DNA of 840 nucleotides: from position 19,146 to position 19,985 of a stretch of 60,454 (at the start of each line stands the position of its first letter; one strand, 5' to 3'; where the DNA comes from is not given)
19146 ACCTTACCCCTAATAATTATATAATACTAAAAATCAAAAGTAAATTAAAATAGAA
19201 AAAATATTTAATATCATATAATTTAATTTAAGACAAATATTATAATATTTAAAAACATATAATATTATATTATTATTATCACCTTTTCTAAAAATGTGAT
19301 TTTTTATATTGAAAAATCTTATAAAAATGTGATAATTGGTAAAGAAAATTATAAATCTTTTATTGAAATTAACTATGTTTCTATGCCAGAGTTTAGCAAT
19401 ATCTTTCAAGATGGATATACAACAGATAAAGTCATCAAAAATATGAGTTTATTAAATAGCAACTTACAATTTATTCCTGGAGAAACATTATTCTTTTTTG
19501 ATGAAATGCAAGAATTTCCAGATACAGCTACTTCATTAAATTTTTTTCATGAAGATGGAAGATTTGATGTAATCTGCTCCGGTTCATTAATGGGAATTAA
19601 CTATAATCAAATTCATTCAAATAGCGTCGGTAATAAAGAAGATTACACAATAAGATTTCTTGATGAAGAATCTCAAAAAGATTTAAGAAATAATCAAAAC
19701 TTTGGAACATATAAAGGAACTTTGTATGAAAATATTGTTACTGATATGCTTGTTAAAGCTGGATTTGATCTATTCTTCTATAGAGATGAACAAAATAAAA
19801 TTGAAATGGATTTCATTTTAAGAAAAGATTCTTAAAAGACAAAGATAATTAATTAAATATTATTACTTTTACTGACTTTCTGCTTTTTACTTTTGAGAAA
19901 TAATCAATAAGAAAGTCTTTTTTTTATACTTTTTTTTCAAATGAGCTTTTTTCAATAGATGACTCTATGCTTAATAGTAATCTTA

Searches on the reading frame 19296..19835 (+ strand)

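Call 63: search_protein_families(library=pfam, proteins=[window:19296-19835:+], max_evalue=0.001)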
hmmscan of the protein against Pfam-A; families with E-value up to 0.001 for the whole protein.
window:19296-19835:+ (179 aa): 2 families
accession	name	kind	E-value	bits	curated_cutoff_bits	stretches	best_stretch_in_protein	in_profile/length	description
PF13173.12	AAA_14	-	4.3e-09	36.9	27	1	25-122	32-123/129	AAA domain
PF13635.12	DUF4143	-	6.8e-08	32.9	28.1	1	121-177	91-147/160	Domain of unknown function (DUF4143)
